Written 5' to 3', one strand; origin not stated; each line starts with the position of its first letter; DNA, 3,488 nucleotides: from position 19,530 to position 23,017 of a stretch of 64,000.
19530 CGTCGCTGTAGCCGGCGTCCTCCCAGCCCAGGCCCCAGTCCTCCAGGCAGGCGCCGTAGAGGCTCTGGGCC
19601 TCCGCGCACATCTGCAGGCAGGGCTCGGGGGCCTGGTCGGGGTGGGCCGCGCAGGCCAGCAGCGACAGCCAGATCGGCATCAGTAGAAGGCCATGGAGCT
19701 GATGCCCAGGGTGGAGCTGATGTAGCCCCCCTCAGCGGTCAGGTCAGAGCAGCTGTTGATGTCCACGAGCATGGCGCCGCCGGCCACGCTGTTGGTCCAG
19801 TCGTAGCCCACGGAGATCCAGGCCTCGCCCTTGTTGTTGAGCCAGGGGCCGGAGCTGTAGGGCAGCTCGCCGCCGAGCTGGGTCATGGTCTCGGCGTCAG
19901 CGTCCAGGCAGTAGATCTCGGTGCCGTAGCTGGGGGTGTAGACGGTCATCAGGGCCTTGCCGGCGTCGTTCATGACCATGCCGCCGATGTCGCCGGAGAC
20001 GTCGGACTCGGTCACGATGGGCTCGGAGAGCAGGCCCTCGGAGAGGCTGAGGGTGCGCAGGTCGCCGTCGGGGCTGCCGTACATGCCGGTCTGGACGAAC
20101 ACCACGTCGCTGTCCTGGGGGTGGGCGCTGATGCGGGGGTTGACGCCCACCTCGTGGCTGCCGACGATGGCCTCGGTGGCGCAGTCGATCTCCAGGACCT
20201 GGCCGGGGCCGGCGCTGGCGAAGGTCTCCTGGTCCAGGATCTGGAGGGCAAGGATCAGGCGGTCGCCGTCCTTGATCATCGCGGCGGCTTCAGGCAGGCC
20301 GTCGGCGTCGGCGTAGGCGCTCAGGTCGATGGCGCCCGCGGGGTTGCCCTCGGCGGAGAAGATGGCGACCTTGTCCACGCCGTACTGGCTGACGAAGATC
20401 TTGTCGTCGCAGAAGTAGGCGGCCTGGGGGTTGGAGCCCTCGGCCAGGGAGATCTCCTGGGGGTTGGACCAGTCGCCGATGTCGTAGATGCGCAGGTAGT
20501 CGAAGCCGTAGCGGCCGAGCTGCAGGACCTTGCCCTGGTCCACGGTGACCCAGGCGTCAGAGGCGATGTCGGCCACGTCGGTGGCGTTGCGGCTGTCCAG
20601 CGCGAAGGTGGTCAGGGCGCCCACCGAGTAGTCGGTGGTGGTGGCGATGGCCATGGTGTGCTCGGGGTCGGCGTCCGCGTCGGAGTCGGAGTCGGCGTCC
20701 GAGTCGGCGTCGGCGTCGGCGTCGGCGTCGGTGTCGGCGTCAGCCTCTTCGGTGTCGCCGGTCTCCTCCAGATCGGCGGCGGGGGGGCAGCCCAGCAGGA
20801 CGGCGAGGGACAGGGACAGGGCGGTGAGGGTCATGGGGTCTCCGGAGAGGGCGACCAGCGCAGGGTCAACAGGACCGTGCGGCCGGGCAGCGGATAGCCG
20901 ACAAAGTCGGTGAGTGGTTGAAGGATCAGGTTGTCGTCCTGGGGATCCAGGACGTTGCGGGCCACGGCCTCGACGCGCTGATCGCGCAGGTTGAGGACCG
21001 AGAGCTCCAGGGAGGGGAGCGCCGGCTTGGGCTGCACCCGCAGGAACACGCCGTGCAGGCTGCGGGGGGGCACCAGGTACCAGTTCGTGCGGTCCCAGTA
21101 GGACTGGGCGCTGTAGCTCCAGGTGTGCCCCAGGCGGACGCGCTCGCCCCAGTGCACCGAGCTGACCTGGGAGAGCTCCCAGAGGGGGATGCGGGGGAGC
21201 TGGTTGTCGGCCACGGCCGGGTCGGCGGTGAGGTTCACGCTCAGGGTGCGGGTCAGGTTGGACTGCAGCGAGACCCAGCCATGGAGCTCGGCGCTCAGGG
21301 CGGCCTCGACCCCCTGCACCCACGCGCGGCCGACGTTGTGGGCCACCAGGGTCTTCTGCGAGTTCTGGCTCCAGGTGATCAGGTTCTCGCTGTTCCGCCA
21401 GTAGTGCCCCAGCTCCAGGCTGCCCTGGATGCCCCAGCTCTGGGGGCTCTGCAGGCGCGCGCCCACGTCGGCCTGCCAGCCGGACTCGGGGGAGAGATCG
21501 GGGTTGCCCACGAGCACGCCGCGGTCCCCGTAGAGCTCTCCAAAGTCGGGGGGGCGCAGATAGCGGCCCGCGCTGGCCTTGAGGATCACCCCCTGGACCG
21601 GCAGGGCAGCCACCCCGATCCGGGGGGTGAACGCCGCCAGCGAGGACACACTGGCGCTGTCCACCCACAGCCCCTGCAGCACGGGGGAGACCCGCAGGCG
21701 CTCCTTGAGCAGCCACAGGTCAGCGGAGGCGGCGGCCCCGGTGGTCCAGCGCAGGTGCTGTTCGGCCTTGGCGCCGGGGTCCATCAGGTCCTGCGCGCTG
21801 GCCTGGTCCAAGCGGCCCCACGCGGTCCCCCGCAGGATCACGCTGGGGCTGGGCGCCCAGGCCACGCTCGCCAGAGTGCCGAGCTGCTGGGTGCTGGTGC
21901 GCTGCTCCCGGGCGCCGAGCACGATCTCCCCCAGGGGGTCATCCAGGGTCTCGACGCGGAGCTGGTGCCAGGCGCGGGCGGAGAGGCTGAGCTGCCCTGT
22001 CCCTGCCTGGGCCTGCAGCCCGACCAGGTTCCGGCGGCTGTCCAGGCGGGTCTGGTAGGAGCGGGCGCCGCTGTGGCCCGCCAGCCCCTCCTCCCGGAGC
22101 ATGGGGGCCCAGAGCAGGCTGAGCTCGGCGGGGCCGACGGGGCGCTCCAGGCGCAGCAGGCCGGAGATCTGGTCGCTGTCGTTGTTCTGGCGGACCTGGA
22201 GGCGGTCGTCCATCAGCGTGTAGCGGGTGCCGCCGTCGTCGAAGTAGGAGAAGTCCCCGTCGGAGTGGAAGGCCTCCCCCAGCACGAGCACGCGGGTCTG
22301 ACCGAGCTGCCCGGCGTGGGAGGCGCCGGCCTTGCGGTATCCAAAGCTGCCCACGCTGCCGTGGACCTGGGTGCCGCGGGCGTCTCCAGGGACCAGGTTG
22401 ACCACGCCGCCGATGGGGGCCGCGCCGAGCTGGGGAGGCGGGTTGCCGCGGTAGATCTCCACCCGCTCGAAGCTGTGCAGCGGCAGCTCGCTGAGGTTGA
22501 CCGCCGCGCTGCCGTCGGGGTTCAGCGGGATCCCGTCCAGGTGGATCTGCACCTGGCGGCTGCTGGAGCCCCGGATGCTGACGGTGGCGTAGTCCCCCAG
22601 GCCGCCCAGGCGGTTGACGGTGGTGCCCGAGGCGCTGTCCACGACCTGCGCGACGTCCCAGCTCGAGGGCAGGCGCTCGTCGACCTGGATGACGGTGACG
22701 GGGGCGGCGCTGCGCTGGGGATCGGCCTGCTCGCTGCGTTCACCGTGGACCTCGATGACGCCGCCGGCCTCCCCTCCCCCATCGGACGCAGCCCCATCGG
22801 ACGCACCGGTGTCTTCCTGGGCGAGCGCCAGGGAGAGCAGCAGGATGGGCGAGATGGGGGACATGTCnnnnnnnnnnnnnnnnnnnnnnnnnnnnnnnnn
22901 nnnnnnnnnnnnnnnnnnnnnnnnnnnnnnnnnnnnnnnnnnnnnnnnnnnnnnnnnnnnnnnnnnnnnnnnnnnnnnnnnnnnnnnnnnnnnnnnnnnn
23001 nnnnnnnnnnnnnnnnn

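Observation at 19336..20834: Two lipoproteins co-translated with riboswitch-controlled btuB: candidate surface corrinoid-capture proteins (BtuG/BtuH-like role) outside Bacteroidota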

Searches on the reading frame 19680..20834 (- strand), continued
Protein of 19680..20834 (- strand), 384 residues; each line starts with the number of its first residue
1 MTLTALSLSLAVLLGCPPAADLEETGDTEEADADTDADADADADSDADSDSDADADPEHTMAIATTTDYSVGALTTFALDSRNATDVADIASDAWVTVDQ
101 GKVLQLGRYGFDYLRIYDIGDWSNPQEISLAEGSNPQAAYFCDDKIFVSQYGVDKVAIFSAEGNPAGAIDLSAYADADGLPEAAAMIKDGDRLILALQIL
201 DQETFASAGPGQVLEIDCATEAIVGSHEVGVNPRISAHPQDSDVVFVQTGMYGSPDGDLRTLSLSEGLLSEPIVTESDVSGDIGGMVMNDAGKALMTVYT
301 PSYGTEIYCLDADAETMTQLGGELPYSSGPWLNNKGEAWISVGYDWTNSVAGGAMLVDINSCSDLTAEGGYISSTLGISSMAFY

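Call 74: search_protein_families(library=pfam, proteins=[P0031, P0032, P0034, P0037, P0039, P0047, P0084, P0085, P0101, P0146], max_evalue=0.001)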
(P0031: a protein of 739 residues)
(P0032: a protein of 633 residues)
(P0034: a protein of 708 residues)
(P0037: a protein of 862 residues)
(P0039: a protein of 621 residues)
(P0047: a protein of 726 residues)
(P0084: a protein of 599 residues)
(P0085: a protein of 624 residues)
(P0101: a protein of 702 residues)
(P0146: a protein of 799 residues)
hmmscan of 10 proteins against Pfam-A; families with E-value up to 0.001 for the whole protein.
P0031 (739 aa): 0 families

P0032 (633 aa): 0 families

P0034 (708 aa): 0 families

P0037 (862 aa): 0 families

P0039 (621 aa): 0 families

P0047 (726 aa): 0 families

P0084 (599 aa): 0 families

P0085 (624 aa): 0 families

P0101 (702 aa): 1 family
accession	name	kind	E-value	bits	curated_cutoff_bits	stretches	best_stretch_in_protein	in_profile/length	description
PF13948.11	DUF4215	-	7.4e-06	26.6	27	1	507-534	20-46/47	Domain of unknown function (DUF4215)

P0146 (799 aa): 1 family
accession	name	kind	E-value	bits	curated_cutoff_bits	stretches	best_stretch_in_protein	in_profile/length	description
PF08450.18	SGL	-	0.00066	19.8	26.3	0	147-202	93-154/246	SMP-30/Gluconolactonase/LRE-like region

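Call 80: search_dna_similar(query=window:19683-20660:-, collection=plasmids, mode=protein, max_evalue=0.001, max_rows=15)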
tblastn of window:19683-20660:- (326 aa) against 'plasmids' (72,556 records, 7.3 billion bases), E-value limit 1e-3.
No match.

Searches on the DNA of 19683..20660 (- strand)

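Call 24: search_rna_families(sources=[L001, L002, L003, L004, L005, L006, L007, L008, L009, L010, L011, L012], threshold=gathering)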
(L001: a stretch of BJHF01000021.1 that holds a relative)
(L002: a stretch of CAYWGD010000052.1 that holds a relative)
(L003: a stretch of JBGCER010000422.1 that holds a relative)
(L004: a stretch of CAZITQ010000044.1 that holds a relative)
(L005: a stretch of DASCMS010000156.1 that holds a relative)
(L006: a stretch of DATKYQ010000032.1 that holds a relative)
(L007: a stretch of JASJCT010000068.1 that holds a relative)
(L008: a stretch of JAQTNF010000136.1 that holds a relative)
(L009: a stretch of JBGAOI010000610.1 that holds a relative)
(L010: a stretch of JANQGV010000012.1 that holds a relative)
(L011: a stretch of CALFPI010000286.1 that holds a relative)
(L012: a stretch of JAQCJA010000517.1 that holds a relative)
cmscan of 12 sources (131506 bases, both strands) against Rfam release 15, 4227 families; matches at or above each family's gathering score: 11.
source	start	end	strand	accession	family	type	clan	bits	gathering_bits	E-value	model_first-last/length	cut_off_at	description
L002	4704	4906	+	RF00174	Cobalamin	Cis-reg; riboswitch;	CL00101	110.4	31.5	1.7e-26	1-189/189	no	Cobalamin riboswitch aptamer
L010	3876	4065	+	RF00174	Cobalamin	Cis-reg; riboswitch;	CL00101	109.3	31.5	3.7e-26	1-189/189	no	Cobalamin riboswitch aptamer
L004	4870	5068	+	RF00174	Cobalamin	Cis-reg; riboswitch;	CL00101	107.3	31.5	1.4e-25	1-189/189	no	Cobalamin riboswitch aptamer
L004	8547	8744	-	RF00174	Cobalamin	Cis-reg; riboswitch;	CL00101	105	31.5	6.1e-25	1-189/189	no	Cobalamin riboswitch aptamer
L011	3189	3414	+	RF00174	Cobalamin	Cis-reg; riboswitch;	CL00101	102.3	31.5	3.7e-24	1-189/189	no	Cobalamin riboswitch aptamer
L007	4459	4692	+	RF00174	Cobalamin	Cis-reg; riboswitch;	CL00101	101.5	31.5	6.2e-24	1-189/189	no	Cobalamin riboswitch aptamer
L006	4580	4746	+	RF00174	Cobalamin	Cis-reg; riboswitch;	CL00101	88.2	31.5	4e-20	1-189/189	no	Cobalamin riboswitch aptamer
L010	13690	13934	+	RF00174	Cobalamin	Cis-reg; riboswitch;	CL00101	84.8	31.5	3.9e-19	1-189/189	no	Cobalamin riboswitch aptamer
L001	4579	4741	+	RF00174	Cobalamin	Cis-reg; riboswitch;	CL00101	80.3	31.5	7.5e-18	1-189/189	no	Cobalamin riboswitch aptamer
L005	4292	4526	+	RF00174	Cobalamin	Cis-reg; riboswitch;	CL00101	76.7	31.5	7.7e-17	1-189/189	no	Cobalamin riboswitch aptamer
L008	351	562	+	RF00174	Cobalamin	Cis-reg; riboswitch;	CL00101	75.4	31.5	1.9e-16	1-189/189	no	Cobalamin riboswitch aptamer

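Call 25: search_rna_families(sources=[L013, L014, L015, L016, L017, L018, L019, L020, L021, L022, L023, L024, L025], threshold=gathering)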
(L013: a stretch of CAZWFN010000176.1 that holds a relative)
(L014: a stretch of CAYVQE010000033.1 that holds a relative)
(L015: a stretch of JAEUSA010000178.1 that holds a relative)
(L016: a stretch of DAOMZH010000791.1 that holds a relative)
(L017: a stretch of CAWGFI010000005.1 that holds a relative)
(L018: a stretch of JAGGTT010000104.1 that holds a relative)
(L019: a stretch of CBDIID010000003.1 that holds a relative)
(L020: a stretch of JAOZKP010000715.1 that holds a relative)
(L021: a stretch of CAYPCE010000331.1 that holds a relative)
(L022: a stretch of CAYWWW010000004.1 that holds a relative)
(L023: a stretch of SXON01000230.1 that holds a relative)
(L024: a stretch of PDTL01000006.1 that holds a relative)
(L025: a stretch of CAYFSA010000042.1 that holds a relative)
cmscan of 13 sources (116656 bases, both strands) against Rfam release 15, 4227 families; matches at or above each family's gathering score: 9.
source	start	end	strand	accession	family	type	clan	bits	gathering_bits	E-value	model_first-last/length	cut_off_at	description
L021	167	362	+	RF00174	Cobalamin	Cis-reg; riboswitch;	CL00101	120.8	31.5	1.7e-29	1-189/189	no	Cobalamin riboswitch aptamer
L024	958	1141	+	RF00174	Cobalamin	Cis-reg; riboswitch;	CL00101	115.6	31.5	5.1e-28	1-189/189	no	Cobalamin riboswitch aptamer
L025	3880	4080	+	RF00174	Cobalamin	Cis-reg; riboswitch;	CL00101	109.6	31.5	2.7e-26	1-189/189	no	Cobalamin riboswitch aptamer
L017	3239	3403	+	RF00174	Cobalamin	Cis-reg; riboswitch;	CL00101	94.6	31.5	5.2e-22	1-189/189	no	Cobalamin riboswitch aptamer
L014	3470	3649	+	RF00174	Cobalamin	Cis-reg; riboswitch;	CL00101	88.1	31.5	3.7e-20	1-189/189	no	Cobalamin riboswitch aptamer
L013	3452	3653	+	RF00174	Cobalamin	Cis-reg; riboswitch;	CL00101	85.9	31.5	1.7e-19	1-189/189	no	Cobalamin riboswitch aptamer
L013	1275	1406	-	RF00174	Cobalamin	Cis-reg; riboswitch;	CL00101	82.3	31.5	1.7e-18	45-169/189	no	Cobalamin riboswitch aptamer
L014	2597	2732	-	RF00174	Cobalamin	Cis-reg; riboswitch;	CL00101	81.7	31.5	2.5e-18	45-169/189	no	Cobalamin riboswitch aptamer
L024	6732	6805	-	RF00005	tRNA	Gene; tRNA;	CL00001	61.2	29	1.5e-10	1-71/71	no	tRNA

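Call 29: search_rna_families(sources=[L026, L027, L028, L029, L030, L031, L032], threshold=gathering)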
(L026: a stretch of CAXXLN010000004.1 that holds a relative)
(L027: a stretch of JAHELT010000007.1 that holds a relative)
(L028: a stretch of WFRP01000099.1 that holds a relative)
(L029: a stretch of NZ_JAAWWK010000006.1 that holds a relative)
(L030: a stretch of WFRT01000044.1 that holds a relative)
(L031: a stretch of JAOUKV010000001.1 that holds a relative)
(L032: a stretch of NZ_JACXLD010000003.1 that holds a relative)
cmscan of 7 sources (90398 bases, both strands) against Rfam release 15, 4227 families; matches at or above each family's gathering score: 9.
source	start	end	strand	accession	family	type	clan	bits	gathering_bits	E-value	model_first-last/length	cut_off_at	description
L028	3457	3674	+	RF00174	Cobalamin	Cis-reg; riboswitch;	CL00101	100.8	31.5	7e-24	1-189/189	no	Cobalamin riboswitch aptamer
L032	4426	4621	+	RF00174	Cobalamin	Cis-reg; riboswitch;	CL00101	98.5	31.5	3.1e-23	1-189/189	no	Cobalamin riboswitch aptamer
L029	4498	4695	+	RF00174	Cobalamin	Cis-reg; riboswitch;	CL00101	97.5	31.5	6.2e-23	1-189/189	no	Cobalamin riboswitch aptamer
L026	6528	6717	+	RF00174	Cobalamin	Cis-reg; riboswitch;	CL00101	95.1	31.5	2.9e-22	1-189/189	no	Cobalamin riboswitch aptamer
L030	3173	3369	+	RF00174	Cobalamin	Cis-reg; riboswitch;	CL00101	94.5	31.5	4.3e-22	12-179/189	no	Cobalamin riboswitch aptamer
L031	4551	4761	+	RF00174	Cobalamin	Cis-reg; riboswitch;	CL00101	93.1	31.5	1.1e-21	1-189/189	no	Cobalamin riboswitch aptamer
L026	10734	10941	-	RF00174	Cobalamin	Cis-reg; riboswitch;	CL00101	77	31.5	4.6e-17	1-189/189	no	Cobalamin riboswitch aptamer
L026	2226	2319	+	RF01852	tRNA-Sec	Gene; tRNA;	CL00001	75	47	2.1e-13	1-91/91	no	Selenocysteine transfer RNA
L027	3903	4150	+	RF00174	Cobalamin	Cis-reg; riboswitch;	CL00101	69.2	31.5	7.4e-15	1-189/189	no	Cobalamin riboswitch aptamer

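Call 40: search_rna_families(sources=[L033, L034, L035, L036, L037, L038, L039, L040], threshold=gathering)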
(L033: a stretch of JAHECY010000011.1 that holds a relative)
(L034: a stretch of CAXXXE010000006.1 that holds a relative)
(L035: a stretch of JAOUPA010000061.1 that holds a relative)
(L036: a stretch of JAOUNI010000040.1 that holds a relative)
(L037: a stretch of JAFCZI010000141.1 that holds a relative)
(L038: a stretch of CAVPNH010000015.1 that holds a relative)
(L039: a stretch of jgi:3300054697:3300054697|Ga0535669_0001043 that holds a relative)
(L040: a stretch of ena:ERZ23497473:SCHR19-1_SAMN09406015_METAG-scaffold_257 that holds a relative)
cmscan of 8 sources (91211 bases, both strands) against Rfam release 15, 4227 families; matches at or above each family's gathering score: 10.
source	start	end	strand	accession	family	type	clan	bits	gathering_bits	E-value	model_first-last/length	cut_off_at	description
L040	5552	5749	+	RF00174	Cobalamin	Cis-reg; riboswitch;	CL00101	116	31.5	3.2e-28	1-189/189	no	Cobalamin riboswitch aptamer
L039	2336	2535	+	RF00174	Cobalamin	Cis-reg; riboswitch;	CL00101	115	31.5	5.9e-28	1-189/189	no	Cobalamin riboswitch aptamer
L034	6287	6477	+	RF00174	Cobalamin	Cis-reg; riboswitch;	CL00101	106.8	31.5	1.4e-25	1-189/189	no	Cobalamin riboswitch aptamer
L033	4160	4383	+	RF00174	Cobalamin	Cis-reg; riboswitch;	CL00101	106.4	31.5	1.8e-25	1-189/189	no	Cobalamin riboswitch aptamer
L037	901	1088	+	RF00174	Cobalamin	Cis-reg; riboswitch;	CL00101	105.8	31.5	2.5e-25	1-189/189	no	Cobalamin riboswitch aptamer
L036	4489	4699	+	RF00174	Cobalamin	Cis-reg; riboswitch;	CL00101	101.1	31.5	5.7e-24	1-189/189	no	Cobalamin riboswitch aptamer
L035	4489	4699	+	RF00174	Cobalamin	Cis-reg; riboswitch;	CL00101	96.7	31.5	1e-22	1-189/189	no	Cobalamin riboswitch aptamer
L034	10309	10516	-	RF00174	Cobalamin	Cis-reg; riboswitch;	CL00101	74.4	31.5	2.5e-16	1-189/189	no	Cobalamin riboswitch aptamer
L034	5989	6082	+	RF01852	tRNA-Sec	Gene; tRNA;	CL00001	70.7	47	2.8e-12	1-91/91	no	Selenocysteine transfer RNA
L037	4917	5124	-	RF00174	Cobalamin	Cis-reg; riboswitch;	CL00101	69.1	31.5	8.1e-15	1-189/189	no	Cobalamin riboswitch aptamer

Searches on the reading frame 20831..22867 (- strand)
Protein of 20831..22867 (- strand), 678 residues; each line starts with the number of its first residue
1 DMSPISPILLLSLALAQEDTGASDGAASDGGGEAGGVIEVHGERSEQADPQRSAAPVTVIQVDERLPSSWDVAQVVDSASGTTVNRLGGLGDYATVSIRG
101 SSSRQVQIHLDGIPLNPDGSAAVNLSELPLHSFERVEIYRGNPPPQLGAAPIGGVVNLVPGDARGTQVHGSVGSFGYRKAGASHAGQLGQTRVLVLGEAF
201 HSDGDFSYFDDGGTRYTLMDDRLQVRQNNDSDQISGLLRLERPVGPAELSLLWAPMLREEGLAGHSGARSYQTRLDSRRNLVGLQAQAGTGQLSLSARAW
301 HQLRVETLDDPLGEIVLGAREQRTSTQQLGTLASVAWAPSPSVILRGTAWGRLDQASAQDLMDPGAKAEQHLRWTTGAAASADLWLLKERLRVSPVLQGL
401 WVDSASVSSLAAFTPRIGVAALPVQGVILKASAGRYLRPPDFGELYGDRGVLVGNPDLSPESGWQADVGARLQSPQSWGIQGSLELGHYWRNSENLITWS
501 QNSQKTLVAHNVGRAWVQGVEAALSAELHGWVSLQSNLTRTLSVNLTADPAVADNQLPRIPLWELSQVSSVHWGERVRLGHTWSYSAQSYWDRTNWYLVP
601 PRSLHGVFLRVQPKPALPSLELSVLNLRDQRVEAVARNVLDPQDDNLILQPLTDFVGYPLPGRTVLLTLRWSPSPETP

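Call 6: search_protein_families(library=pfam, proteins=[window:20831-22867:-], max_evalue=1)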
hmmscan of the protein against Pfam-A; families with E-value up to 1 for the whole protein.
window:20831-22867:- (678 aa): 3 families
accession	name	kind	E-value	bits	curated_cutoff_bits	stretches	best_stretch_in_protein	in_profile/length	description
PF00593.30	TonB_dep_Rec_b-barrel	-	4.5e-27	96.4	27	1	288-627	131-436/436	TonB dependent receptor-like, beta-barrel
PF07715.20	Plug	-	8.2e-15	55.7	23.9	1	52-155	4-107/107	TonB-dependent Receptor Plug Domain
PF14905.12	OMP_b-brl_3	-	0.01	15.4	27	1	453-540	208-292/408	Outer membrane protein beta-barrel family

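Call 7: search_protein_families(library=ncbifam, proteins=[window:20831-22867:-], max_evalue=1)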
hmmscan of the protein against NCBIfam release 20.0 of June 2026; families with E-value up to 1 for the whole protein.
window:20831-22867:- (678 aa): 21 families
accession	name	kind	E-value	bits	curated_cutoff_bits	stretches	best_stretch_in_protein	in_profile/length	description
NF038079.1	TonB_sider_MxcH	equivalog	3.8e-32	111.3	925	2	38-201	118-282/792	TonB-dependent siderophore myxochelin receptor MxcH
TIGR01779.1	TonB-B12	equivalog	2.9e-28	98.8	599.7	2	40-204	33-201/614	TonB-dependent vitamin B12 receptor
NF007926.1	PRK10641.1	equivalog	2.8e-26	92.2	836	2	54-212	45-206/617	TonB-dependent vitamin B12 receptor BtuB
TIGR01783.1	TonB-siderophor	subfamily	1.4e-22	80.1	223.5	2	407-631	402-619/649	TonB-dependent siderophore receptor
TIGR01786.1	TonB-hemlactrns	subfamily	1.5e-18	66.6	323.75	2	411-589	436-630/719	TonB-dependent hemoglobin/transferrin/lactoferrin family receptor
TIGR01785.1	TonB-hemin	subfamily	3.3e-16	58.9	316.85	2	38-196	4-163/677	TonB-dependent heme/hemoglobin receptor family protein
NF010012.0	PRK13486.1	equivalog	5.2e-09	35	924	2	53-159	42-156/696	TonB-dependent receptor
NF010010.0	PRK13483.1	equivalog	9e-07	27.2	927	2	55-160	52-162/660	ligand-gated channel protein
NF010011.0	PRK13484.1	equivalog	5.2e-06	25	1197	1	53-176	47-174/682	IreA family TonB-dependent siderophore receptor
NF010048.1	PRK13524.1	subfamily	1.4e-05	23.8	493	2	451-543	522-617/744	FepA family TonB-dependent siderophore receptor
NF010651.0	PRK14050.1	equivalog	4.3e-05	21.8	884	1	72-168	100-193/730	TonB-dependent siderophore receptor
NF010038.0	PRK13513.1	equivalog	6.8e-05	21.6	942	1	53-173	52-176/659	ligand-gated channel protein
TIGR01782.1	TonB-Xanth-Caul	subfamily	0.00012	20.6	310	1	80-158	51-131/868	TonB-dependent receptor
NF010051.0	PRK13528.1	subfamily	0.0003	19.2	583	2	128-176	139-186/727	FepA family TonB-dependent siderophore receptor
NF049947.1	TonB_dep_PCPU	exception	0.00056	18.2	800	1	58-166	55-169/685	TonB-dependent receptor, PCPU motif-type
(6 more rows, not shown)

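Call 66: search_solved_structures(query=window:20834-22867:-, max_evalue=0.00001)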
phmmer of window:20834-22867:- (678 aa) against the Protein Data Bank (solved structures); distinct sequences matched with E-value up to 0.00001: 9.
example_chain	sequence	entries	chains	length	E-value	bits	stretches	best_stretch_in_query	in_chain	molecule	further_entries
1nqf_A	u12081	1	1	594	4.8e-21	77.9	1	53-216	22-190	Vitamin B12 receptor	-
3rgn_A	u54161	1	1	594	1e-20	76.9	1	53-216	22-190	Vitamin B12 transporter BtuB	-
3rgm_A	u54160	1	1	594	1e-20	76.8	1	53-216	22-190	Vitamin B12 transporter BtuB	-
1nqe_A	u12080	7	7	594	1.1e-20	76.8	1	53-216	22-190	Vitamin B12 receptor | Vitamin B12 transporter btuB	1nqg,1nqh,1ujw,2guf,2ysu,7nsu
2gsk_A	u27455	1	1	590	1.1e-20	76.8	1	53-216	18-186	Vitamin B12 transporter btuB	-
3m8b_A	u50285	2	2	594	1.1e-20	76.8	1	54-216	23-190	Vitamin B12 transporter btuB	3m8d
9gbc_A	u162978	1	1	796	8.2e-14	54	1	68-211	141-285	TonB-linked outer membrane receptor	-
8blw_A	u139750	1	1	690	5.1e-08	34.9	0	47-143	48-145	Vitamin B12 transporter BtuB1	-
8bmx_C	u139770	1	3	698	2.4e-07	32.7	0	426-632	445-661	Putative TonB-linked outer membrane receptor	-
